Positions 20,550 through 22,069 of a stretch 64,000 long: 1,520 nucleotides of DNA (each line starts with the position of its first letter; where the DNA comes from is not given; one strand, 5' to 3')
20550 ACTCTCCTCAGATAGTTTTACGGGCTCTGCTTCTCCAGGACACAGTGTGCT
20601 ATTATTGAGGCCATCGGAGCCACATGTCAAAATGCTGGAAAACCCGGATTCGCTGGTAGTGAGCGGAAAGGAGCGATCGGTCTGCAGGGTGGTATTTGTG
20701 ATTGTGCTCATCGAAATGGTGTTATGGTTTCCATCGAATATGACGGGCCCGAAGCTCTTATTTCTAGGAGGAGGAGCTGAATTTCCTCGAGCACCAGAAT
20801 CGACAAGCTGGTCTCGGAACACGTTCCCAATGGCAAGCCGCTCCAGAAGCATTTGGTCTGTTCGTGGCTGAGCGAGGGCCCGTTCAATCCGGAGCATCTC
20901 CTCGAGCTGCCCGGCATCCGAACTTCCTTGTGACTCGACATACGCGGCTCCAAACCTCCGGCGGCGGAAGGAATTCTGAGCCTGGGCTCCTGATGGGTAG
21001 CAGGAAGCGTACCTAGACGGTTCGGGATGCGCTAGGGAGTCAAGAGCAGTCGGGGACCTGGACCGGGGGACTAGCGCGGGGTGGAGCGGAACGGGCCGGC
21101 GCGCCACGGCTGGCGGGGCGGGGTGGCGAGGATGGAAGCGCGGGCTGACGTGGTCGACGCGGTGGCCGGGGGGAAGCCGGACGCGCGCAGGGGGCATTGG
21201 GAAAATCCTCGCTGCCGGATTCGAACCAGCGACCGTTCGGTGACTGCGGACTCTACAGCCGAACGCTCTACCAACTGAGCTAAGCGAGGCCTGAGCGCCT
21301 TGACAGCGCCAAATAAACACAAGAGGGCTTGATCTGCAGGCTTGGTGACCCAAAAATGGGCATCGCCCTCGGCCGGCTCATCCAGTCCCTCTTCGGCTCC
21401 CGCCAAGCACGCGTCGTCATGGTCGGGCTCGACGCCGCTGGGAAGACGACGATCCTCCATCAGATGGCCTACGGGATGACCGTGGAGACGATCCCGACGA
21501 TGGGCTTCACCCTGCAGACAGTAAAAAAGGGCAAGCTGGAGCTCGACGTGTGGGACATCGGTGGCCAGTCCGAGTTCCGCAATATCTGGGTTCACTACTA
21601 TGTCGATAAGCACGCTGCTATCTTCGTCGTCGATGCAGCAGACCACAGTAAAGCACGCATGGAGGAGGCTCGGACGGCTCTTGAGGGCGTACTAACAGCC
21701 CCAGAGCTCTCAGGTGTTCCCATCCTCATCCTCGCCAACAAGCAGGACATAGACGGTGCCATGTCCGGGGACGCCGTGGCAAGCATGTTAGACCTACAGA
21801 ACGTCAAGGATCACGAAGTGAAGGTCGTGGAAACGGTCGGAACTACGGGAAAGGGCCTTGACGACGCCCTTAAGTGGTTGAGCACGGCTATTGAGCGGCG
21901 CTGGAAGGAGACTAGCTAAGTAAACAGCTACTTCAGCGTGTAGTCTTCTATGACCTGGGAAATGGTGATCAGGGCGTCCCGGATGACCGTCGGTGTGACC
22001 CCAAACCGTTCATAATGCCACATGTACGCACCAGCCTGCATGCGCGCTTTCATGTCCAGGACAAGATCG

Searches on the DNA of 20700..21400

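Call 78: search_rna_families(source=window, start=20700, end=21400, threshold=evalue, max_evalue=1)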
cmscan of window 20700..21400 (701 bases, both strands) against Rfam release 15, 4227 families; matches with E-value up to 1: 1.
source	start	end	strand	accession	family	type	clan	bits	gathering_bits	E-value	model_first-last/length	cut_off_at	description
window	21206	21289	-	RF00005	tRNA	Gene; tRNA;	CL00001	59.2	29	3.2e-12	1-71/71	no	tRNA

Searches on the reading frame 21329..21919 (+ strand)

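Call 31: search_protein_families(library=pfam, proteins=[window:21329-21919:+], max_evalue=0.01)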
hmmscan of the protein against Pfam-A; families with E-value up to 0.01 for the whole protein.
window:21329-21919:+ (196 aa): 10 families
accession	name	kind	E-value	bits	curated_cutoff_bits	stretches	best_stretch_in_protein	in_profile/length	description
PF00025.27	Arf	-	4.9e-55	186.1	22.3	1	16-187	3-173/174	ADP-ribosylation factor family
PF08477.19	Roc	-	4.9e-14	53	27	1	28-140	1-119/119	Ras of Complex, Roc, domain of DAPkinase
PF00071.28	Ras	-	1.8e-13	50.9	21.6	1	28-188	1-160/162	Ras family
PF00503.26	G-alpha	-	1e-11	45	48.8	1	55-141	168-262/333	G-protein alpha subunit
PF09439.16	SRPRB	-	4e-10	39.8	25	1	24-154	1-134/178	Signal recognition particle receptor beta subunit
PF04670.18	Gtr1_RagA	-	1.1e-05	25.5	22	1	28-132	1-116/232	Gtr1/RagA G protein conserved region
PF01926.29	MMR_HSR1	-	4.9e-05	23.8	21.9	1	28-138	1-113/113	50S ribosome-binding GTPase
PF01591.24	6PF2K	-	0.00041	20.2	27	1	24-122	11-89/223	6-phosphofructo-2-kinase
PF02367.23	TsaE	-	0.0012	19.3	26.6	1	15-114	11-112/128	Threonylcarbamoyl adenosine biosynthesis protein TsaE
PF00009.33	GTP_EFTU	-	0.0018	18.4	26.5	1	63-186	62-184/188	Elongation factor Tu GTP binding domain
